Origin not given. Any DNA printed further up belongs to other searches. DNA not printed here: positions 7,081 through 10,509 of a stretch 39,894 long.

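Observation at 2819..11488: AddB-AddA helicase-nuclease bracketed by an orphan BrxA-like gene and a DUF488 + dual-OB cassette: candidate undescribed DNA-surveillance locus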

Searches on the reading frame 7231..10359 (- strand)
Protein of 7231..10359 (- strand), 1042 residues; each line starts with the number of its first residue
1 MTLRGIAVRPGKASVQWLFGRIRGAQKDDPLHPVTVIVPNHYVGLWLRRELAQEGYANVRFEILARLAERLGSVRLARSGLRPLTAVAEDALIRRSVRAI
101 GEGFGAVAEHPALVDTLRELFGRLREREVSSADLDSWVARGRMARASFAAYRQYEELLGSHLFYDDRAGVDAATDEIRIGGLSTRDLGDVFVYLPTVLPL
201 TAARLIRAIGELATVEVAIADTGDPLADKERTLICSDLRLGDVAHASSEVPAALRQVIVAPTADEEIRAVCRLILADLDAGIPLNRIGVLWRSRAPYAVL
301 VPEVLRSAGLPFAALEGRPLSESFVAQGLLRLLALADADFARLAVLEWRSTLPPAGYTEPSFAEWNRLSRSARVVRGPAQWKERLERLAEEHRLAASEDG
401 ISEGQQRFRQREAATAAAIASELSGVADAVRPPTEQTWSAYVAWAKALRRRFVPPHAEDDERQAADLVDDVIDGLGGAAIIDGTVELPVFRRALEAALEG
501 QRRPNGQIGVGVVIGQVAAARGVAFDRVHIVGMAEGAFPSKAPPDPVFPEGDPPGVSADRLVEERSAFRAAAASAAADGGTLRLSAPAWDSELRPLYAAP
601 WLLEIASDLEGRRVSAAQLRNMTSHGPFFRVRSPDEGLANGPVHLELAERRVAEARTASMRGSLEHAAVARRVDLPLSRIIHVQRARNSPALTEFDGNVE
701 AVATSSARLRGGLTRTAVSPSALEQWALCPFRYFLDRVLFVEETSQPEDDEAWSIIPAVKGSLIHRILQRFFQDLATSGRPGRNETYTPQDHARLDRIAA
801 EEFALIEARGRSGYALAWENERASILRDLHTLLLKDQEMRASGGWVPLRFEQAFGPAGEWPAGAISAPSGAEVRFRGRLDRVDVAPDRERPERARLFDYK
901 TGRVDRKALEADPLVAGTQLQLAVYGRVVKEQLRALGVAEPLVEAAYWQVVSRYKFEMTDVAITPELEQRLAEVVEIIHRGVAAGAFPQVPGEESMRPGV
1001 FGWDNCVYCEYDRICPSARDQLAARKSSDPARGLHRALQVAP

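Call 4: search_protein_families(library=pfam, proteins=[window:7231-10359:-], max_evalue=0.01)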
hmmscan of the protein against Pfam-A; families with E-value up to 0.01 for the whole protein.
window:7231-10359:- (1042 aa): 3 families
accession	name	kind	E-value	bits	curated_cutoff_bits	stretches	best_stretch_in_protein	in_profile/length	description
PF12705.13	PDDEXK_1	-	1.2e-34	120.8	22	1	718-1016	2-247/247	PD-(D/E)XK nuclease superfamily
PF04257.20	Exonuc_V_gamma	-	0.00084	19.1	25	1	18-78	16-77/314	Exodeoxyribonuclease V, gamma subunit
PF13361.12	UvrD_C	-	0.0009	19.2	25.6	0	516-568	291-332/350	UvrD-like helicase C-terminal domain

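Call 6: search_protein_families(library=padloc, proteins=[window:7231-10359:-], max_evalue=1)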
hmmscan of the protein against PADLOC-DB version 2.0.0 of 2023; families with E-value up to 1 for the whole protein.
window:7231-10359:- (1042 aa): 8 families
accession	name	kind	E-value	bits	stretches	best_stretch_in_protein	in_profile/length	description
PDLC01250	Cas4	-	0.00015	20.1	1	897-1016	78-168/168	"CAS-I,CAS-II,CAS-III,CAS-IV,CAS-V,CAS-VI; acquisition_associated"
PDLC01447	Cas4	-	0.0014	17.2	1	717-1016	4-158/161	"CAS-I,CAS-II,CAS-III,CAS-IV,CAS-V,CAS-VI; acquisition_associated"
PDLC00058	DruK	-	0.0014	15.4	1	887-936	164-210/388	PD-(D/E)XK nuclease superfamily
PDLC00943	Cas4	-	0.0029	15.6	1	917-1016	97-179/180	CRISPR-associated protein Cas4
PDLC00117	GajB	-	0.032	10.7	1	496-539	503-542/604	UrvD helicase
PDLC00114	GajB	-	0.034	10.7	1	513-540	549-576/635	UrvD helicase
PDLC02083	Cas4_II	-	0.042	12.3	1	910-1015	96-183/186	-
PDLC00132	GajB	-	0.072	9.7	1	510-539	539-568/625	UrvD helicase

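Call 7: search_protein_families(library=ncbifam, proteins=[window:7231-10359:-], max_evalue=1)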
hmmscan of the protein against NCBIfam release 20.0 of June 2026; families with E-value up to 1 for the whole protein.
window:7231-10359:- (1042 aa): 6 families
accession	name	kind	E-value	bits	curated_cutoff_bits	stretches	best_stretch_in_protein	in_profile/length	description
TIGR03623.1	TIGR03623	subfamily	5.9e-15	54.5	299.6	3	871-969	733-824/876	probable DNA repair protein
TIGR02773.1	addB_Gpos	equivalog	1.2e-13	49.7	903.7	1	715-928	781-983/1159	helicase-exonuclease AddAB subunit AddB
TIGR01450.1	recC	equivalog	0.00011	20.3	582.9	1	381-545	505-673/1063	exodeoxyribonuclease V subunit gamma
TIGR01075.1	uvrD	equivalog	0.00054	18.4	1144.45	1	496-541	533-578/715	DNA helicase II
TIGR00372.1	cas4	equivalog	0.011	15.6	65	1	917-1016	97-179/180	CRISPR-associated protein Cas4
NF008743.0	PRK11773.1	equivalog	0.052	11.9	965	1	496-542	538-584/720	DNA helicase II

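Call 16: search_solved_structures(query=window:7231-10359:-, max_evalue=0.01)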
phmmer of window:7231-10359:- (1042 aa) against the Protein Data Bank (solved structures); distinct sequences matched with E-value up to 0.01: 0.

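Call 22: find_homologous_proteins(query=window:7231-10359:-, max_evalue=1e-10)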
Query window:7231-10359:- (1042 aa): 29 proteins with E <= 1e-10 among 8000 candidates.
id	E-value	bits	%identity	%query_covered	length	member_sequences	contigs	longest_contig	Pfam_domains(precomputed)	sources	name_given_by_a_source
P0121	0.0e+0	2287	100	100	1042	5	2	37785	PF12705.14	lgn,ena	-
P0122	0.0e+0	1227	57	100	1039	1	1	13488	PF12705.14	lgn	-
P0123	0.0e+0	1192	55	99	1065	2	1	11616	PF12705.14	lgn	-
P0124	0.0e+0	1103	53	100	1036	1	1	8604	PF12705.14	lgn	-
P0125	0.0e+0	1089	52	98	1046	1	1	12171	PF12705.14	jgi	jgi:ATP-dependent helicase/nuclease subunit B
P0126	0.0e+0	1087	52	98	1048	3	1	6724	PF12705.14,PF13361.13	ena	-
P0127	0.0e+0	1059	52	98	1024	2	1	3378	PF12705.14,PF13361.13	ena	-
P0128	5.9e-267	907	46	100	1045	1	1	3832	PF12705.14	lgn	-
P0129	1.7e-255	869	46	100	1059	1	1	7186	PF12705.14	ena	-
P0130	6.7e-229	781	42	99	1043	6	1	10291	PF12705.14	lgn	-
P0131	1.6e-129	452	34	99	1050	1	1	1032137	PF12705.14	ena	-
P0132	2.0e-127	445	33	99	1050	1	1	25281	PF12705.14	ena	-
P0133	6.0e-117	410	33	98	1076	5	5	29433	PF12705.14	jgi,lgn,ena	jgi:RecB family exonuclease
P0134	9.8e-108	380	34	98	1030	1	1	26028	PF12705.14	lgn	-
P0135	2.0e-107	379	32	97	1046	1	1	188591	PF12705.14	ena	-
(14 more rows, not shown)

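Call 23: find_encoding_contigs(protein=P0122, flank=10000, max_places=2)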
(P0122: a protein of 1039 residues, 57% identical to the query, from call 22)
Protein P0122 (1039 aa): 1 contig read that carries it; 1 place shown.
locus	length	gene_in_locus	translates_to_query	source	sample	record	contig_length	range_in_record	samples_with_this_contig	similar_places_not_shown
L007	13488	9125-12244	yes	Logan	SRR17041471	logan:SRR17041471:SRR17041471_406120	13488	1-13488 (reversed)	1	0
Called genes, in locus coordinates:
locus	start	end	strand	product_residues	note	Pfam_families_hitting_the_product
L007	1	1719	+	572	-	?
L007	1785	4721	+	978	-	PF06634:DUF1156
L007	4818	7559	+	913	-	PF04465:DUF499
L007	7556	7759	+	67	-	-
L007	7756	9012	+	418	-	-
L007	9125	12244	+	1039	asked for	PF12705:PDDEXK_1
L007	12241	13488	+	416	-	?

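Call 24: find_encoding_contigs(protein=P0123, flank=10000, max_places=2)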
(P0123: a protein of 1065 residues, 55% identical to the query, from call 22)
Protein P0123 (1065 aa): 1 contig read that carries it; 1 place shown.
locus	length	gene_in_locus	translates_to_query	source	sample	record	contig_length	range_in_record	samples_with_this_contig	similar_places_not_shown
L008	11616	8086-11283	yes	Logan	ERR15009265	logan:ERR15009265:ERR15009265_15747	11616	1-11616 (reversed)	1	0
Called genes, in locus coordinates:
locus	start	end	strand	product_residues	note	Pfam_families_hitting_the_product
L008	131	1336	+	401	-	-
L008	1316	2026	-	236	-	-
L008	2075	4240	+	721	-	PF04851:ResIII, PF00270:DEAD, PF00271:Helicase_C, PF00156:Pribosyltran (weak)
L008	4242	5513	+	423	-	PF02481:DNA_processg_A, PF18306:LDcluster4 (weak)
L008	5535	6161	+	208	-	-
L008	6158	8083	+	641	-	PF00580:UvrD-helicase, PF13191:AAA_16 (weak), PF13245:AAA_19, PF13604:AAA_30 (faint), PF13361:UvrD_C (weak)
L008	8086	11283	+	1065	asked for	PF12705:PDDEXK_1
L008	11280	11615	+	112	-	?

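Call 25: find_encoding_contigs(protein=P0131, flank=10000, max_places=2)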
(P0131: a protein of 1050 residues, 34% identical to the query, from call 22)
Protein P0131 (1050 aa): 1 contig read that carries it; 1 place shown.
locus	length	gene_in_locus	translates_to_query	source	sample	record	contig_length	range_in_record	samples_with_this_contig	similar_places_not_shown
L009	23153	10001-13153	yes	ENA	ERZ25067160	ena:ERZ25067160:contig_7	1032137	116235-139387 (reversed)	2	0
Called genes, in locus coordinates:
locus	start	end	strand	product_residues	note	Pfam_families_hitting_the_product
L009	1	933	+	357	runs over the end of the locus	PF13208:TerB_N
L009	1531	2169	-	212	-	-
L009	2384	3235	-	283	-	PF00665:rve (weak)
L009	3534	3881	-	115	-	PF03050:DDE_Tnp_IS66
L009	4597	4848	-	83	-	-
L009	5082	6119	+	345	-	PF05099:TerB, PF15615:TerB_C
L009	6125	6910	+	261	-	PF10923:BrxC_BrxD, PF13191:AAA_16 (weak)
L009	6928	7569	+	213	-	PF10923:BrxC_BrxD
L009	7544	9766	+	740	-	PF00270:DEAD, PF00271:Helicase_C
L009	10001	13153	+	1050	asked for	PF12705:PDDEXK_1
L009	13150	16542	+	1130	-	PF00580:UvrD-helicase, PF13245:AAA_19 (weak), PF13361:UvrD_C, PF13538:UvrD_C_2 (faint), PF12705:PDDEXK_1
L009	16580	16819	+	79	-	-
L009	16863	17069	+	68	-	-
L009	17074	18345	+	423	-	PF00149:Metallophos, PF12850:Metallophos_2 (weak)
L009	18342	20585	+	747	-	PF13476:AAA_23, PF13514:AAA_27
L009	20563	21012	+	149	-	-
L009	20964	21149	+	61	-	-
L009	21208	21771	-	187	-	-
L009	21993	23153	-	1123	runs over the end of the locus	PF18731:HEPN_Swt1, PF04465:DUF499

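Call 30: find_related_loci(query=A2, collection=genome_contigs, flank=10000)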
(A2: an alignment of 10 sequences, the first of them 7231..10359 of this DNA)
Query A2 (1042 aa) in genome_contigs; peptide patterns used: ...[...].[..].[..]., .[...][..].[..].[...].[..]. (x = any residue, [..] = any of these).
40 stretches matched a pattern; 24 encode a relative of the query (tblastn E <= 1e-3); 24 distinct loci.
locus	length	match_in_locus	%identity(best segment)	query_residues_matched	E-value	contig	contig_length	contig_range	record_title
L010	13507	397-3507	46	1-1038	0e+0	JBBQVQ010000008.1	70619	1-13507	MAG: Candidatus Limnocylindria bacterium isolate Co_metawrap_2004 Cmw_2004_k141_12146442_length_70619_cov_22.0079, whole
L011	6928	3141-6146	33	26-1018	2e-98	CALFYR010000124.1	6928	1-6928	MAG TPA_asm: uncultured Dehalococcoidia bacterium isolate SRR6227243_bin.86_CONCOCT_v1.1_MAG genome assembly, contig: ER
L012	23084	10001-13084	31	25-1031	3e-86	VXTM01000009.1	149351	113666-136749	MAG: Acidimicrobiaceae bacterium isolate SB0665_bin_5 NODE_68_length_149351_cov_53.333746, whole genome shotgun sequence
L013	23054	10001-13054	31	25-1030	2e-83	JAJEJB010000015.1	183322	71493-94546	MAG: Acidimicrobiia bacterium isolate p16x63bins.58 k141_682850, whole genome shotgun sequence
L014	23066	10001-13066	32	25-1031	2e-82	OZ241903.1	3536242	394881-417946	MAG: Candidatus Aldehydirespirator sp. isolate d351f403-e454-448a-b302-ab11d97c6c0f genome assembly, chromosome: 1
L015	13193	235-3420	30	25-1031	3e-82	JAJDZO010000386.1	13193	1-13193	MAG: Acidimicrobiia bacterium isolate jk18x40bins.8 k141_1067521, whole genome shotgun sequence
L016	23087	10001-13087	31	25-1031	3e-81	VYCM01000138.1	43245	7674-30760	MAG: Acidimicrobiaceae bacterium isolate SB0675_bin_16 NODE_392_length_43245_cov_61.578953, whole genome shotgun sequenc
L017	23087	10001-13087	31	25-1031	1e-80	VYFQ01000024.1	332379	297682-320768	MAG: Acidimicrobiaceae bacterium isolate SB0677_bin_3 NODE_5_length_332379_cov_64.013884, whole genome shotgun sequence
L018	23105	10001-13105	30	25-1031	4e-80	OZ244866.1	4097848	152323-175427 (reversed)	MAG: Candidatus Aldehydirespirator sp. isolate 5d9a7b39-b96f-476b-9b06-807c01473320 genome assembly, chromosome: 1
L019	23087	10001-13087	31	25-1031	5e-80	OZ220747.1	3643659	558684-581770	MAG: Acidimicrobiales bacterium isolate 24b51cff-2c1d-4890-b593-b7e190b4cd9e genome assembly, chromosome: 1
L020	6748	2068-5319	29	1-1031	6e-80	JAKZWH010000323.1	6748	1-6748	MAG: Acidimicrobiales bacterium isolate Langseth_MAG_00132 Langseth_MAG_00132_000000000323, whole genome shotgun sequenc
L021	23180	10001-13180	30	25-1031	3e-81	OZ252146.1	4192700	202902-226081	MAG: Candidatus Aldehydirespirator sp. isolate fd067d44-95a4-4330-b63d-26ca3bb23c52 genome assembly, chromosome: 1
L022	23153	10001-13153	32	25-1031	1e-52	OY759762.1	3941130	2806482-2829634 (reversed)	MAG: Acidimicrobiales bacterium isolate 58bc0cff-3a4e-4465-8a1f-db016ff7ac3d genome assembly, chromosome: 1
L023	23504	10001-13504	32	1-1031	6e-50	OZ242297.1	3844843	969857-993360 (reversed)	MAG: Acidimicrobiales bacterium isolate 386d1096-d7b5-410a-b4ac-dc0bb20c483d genome assembly, chromosome: 1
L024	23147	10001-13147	31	11-1031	2e-47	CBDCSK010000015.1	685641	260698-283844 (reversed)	MAG: Candidatus Aldehydirespirator sp. isolate 158ad01d-a0e1-4362-9a4e-647a92b6262f genome assembly, contig: contig_15,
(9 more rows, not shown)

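Call 31: find_encoding_contigs(protein=P0121, flank=10000, max_places=4)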
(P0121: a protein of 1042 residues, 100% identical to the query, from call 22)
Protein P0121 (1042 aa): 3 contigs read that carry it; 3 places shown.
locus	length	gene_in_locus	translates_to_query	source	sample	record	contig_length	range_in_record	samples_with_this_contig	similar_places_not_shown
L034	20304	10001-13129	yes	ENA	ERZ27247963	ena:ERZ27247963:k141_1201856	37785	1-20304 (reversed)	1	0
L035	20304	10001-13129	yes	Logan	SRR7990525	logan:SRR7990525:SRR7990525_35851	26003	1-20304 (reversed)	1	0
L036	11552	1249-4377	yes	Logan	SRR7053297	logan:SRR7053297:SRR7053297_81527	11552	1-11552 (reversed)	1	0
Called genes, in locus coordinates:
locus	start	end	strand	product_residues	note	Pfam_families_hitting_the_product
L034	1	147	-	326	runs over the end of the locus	PF02779:Transket_pyr, PF02780:Transketolase_C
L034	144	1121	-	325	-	PF00676:E1_dh, PF02775:TPP_enzyme_C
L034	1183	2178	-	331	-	PF02779:Transket_pyr, PF02780:Transketolase_C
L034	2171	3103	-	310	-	PF00676:E1_dh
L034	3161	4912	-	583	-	PF02538:Hydantoinase_B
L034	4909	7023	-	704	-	PF05378:Hydant_A_N, PF01968:Hydantoinase_A, PF19278:Hydant_A_C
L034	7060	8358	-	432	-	PF14690:Zn_ribbon_ISL3, PF13542:HTH_Tnp_ISL3, PF01610:DDE_Tnp_ISL3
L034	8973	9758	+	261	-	PF22557:DuOB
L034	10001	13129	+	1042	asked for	PF12705:PDDEXK_1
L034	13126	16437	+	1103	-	PF00580:UvrD-helicase, PF13245:AAA_19 (weak), PF13361:UvrD_C, PF13538:UvrD_C_2 (faint), PF12705:PDDEXK_1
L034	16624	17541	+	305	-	-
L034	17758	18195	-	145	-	PF08818:DUF1801 (weak)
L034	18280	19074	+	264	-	PF02900:LigB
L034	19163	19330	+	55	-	-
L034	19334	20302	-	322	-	?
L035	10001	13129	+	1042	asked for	PF12705:PDDEXK_1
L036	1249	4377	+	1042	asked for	PF12705:PDDEXK_1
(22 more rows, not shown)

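Call 36: search_protein_families(library=pfam, proteins=[L017:3696-5138:+, L017:5146-6390:-, L017:6692-7717:-, L017:7726-9138:-, L017:16556-17101:-, L017:17109-18473:-, L017:18492-20045:-, L017:20062-21756:-, L010:6976-8208:-, L010:10078-11514:+], max_evalue=0.001)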
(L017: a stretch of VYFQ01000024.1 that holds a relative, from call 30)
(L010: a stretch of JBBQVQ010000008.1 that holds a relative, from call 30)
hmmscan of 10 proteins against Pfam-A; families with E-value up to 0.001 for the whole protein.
L017:3696-5138:+ (480 aa): 2 families
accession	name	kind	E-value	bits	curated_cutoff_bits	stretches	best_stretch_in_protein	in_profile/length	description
PF07286.17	D-Glu_cyclase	-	2.7e-65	219.1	25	1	330-472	1-143/143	D-glutamate cyclase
PF00293.34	NUDIX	-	1.1e-11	45.3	21.1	1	63-206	4-132/134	NUDIX domain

L017:5146-6390:- (414 aa): 2 families
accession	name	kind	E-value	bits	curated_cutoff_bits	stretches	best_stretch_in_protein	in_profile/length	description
PF14226.12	DIOX_N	-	4.2e-24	85.9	27.3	1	88-222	1-116/117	non-haem dioxygenase in morphine synthesis N-terminal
PF03171.26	2OG-FeII_Oxy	-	1.3e-21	77.2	23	1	275-373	6-101/101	2OG-Fe(II) oxygenase superfamily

L017:6692-7717:- (341 aa): 2 families
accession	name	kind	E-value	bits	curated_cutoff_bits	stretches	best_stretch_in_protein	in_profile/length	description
PF14226.12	DIOX_N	-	2.4e-23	83.5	27.3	1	21-151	1-116/117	non-haem dioxygenase in morphine synthesis N-terminal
PF03171.26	2OG-FeII_Oxy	-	1.4e-21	77.1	23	1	203-302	6-101/101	2OG-Fe(II) oxygenase superfamily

L017:7726-9138:- (470 aa): 0 families

L017:16556-17101:- (181 aa): 3 families
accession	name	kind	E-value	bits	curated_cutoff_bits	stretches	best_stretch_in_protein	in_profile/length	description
PF12802.13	MarR_2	-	5.4e-10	39.7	27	1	81-125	18-61/61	MarR family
PF01047.28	MarR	-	6.9e-07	29.5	24.6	1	82-125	15-58/59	MarR family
PF13463.12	HTH_27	-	1.7e-06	28.6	22.2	1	75-134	8-68/68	Winged helix DNA-binding domain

L017:17109-18473:- (454 aa): 1 family
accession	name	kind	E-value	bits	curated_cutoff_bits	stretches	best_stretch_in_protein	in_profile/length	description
PF00291.31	PALP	-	4.6e-33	115.3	35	1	47-275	5-218/295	Pyridoxal-phosphate dependent enzyme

L017:18492-20045:- (517 aa): 1 family
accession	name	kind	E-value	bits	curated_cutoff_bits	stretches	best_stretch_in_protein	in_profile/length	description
PF00291.31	PALP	-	1.9e-10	41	35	1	124-407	35-295/295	Pyridoxal-phosphate dependent enzyme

L017:20062-21756:- (564 aa): 2 families
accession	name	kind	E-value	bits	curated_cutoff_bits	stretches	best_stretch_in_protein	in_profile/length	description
PF00501.34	AMP-binding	-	9.5e-68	229.2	29.9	1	54-413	4-379/384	AMP-binding enzyme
PF13193.12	AMP-binding_C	-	7.9e-15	56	24.5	1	468-546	1-76/76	AMP-binding enzyme C-terminal domain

L010:6976-8208:- (410 aa): 1 family
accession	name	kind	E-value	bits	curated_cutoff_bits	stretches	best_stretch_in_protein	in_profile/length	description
PF01594.21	AI-2E_transport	-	3.5e-61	207.6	34.3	1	76-378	19-324/327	AI-2E family transporter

L010:10078-11514:+ (478 aa): 0 families
